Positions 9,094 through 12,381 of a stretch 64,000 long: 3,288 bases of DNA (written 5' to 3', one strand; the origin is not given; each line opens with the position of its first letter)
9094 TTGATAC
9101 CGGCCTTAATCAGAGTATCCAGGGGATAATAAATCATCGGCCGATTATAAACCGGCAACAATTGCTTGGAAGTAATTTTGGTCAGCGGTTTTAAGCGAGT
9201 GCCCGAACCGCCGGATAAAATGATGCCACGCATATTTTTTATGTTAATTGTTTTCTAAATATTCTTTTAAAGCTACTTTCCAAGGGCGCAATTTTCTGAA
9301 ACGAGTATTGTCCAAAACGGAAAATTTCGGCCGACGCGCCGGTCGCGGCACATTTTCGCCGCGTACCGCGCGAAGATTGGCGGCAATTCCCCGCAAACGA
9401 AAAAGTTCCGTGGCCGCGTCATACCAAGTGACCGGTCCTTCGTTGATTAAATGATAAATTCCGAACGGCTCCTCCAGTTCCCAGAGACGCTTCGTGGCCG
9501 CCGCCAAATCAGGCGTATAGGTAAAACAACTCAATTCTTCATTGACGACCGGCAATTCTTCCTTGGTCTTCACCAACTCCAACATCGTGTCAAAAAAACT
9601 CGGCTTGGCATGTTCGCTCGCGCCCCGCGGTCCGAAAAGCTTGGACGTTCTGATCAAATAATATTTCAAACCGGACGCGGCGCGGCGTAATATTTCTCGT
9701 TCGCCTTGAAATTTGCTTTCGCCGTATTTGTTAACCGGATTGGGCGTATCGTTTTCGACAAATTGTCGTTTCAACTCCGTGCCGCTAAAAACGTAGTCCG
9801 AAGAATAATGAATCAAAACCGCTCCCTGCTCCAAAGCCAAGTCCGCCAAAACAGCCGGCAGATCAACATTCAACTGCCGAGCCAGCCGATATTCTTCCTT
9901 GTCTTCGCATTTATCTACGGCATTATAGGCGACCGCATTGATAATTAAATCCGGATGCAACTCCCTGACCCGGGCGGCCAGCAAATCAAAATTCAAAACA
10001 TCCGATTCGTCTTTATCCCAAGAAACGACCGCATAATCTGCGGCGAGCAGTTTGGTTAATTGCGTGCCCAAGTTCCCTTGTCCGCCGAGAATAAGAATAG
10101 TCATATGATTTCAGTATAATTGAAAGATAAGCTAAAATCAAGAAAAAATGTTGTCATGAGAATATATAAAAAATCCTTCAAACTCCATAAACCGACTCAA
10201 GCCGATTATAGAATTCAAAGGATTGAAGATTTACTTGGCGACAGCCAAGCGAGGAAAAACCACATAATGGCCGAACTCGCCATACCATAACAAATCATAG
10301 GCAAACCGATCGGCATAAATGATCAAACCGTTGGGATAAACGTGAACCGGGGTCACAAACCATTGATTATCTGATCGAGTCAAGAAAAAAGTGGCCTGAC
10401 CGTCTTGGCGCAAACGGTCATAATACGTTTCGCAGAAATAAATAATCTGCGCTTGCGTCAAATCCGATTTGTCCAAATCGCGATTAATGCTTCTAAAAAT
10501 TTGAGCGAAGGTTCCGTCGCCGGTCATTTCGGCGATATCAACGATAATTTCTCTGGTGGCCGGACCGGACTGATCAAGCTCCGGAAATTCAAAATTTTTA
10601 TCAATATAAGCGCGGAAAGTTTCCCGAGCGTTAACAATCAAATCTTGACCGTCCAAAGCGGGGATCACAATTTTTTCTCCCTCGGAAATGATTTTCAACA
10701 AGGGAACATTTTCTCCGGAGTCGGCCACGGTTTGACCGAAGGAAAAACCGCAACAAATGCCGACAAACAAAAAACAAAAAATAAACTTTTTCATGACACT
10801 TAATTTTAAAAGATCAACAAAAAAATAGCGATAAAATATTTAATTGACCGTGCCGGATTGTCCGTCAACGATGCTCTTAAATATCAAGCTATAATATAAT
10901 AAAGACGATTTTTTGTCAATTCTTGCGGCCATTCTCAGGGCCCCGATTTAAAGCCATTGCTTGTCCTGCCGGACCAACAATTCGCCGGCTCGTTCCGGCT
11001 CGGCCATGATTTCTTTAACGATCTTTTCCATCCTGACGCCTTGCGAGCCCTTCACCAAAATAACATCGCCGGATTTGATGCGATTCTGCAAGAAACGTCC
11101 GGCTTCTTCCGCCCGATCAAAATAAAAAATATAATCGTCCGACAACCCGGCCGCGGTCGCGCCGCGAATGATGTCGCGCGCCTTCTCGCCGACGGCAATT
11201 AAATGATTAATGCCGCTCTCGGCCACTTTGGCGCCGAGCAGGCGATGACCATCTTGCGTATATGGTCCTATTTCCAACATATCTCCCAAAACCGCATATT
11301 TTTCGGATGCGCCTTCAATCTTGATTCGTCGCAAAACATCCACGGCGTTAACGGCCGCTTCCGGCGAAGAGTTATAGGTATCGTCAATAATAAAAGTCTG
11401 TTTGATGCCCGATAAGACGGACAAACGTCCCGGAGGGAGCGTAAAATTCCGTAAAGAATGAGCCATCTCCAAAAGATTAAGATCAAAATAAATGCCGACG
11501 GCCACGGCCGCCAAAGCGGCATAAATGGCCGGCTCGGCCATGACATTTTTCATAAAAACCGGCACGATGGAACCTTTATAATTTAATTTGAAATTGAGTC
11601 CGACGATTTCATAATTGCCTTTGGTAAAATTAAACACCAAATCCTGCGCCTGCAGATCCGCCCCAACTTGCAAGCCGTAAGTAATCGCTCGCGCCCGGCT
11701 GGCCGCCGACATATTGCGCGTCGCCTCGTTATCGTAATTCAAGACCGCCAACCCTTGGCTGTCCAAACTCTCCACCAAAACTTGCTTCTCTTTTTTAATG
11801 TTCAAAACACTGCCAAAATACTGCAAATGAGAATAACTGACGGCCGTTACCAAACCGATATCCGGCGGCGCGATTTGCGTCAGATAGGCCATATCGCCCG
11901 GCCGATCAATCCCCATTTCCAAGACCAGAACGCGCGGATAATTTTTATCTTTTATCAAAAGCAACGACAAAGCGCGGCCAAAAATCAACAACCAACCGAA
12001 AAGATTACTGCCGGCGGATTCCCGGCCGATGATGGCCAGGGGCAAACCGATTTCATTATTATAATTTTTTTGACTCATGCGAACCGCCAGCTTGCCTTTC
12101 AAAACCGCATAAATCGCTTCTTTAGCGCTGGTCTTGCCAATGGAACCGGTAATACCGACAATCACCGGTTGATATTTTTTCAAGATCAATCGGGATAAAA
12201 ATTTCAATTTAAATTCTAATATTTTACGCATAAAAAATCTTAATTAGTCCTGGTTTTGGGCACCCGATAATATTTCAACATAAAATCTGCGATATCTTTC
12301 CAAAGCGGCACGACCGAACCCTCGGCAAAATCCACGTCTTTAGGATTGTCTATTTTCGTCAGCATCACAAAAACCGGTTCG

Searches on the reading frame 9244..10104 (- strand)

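Call 51: search_protein_families(library=pfam, proteins=[window:9244-10104:-], max_evalue=0.001)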
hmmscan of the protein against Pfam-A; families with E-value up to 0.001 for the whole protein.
window:9244-10104:- (286 aa): 3 families
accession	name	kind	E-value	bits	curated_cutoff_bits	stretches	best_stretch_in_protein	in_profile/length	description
PF04321.23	RmlD_sub_bind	-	8.7e-68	228.9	27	1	1-285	1-284/287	RmlD substrate binding domain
PF01370.27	Epimerase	-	6.9e-22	78.5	20.9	1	3-209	1-226/240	NAD dependent epimerase/dehydratase family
PF16363.11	GDP_Man_Dehyd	-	3.9e-05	23.7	27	1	34-213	59-242/332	GDP-mannose 4,6 dehydratase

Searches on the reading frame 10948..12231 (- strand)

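Call 51: search_protein_families(library=pfam, proteins=[window:10948-12231:-], max_evalue=0.001)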
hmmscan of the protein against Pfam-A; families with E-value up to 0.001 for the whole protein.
window:10948-12231:- (427 aa): 2 families
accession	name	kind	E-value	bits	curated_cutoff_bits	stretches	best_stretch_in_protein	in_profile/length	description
PF08245.18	Mur_ligase_M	-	5.4e-27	95.5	24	2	96-245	54-199/200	Mur ligase middle domain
PF02875.26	Mur_ligase_C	-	6.5e-17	63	28.4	1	268-396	1-126/127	Mur ligase, glutamate ligase domain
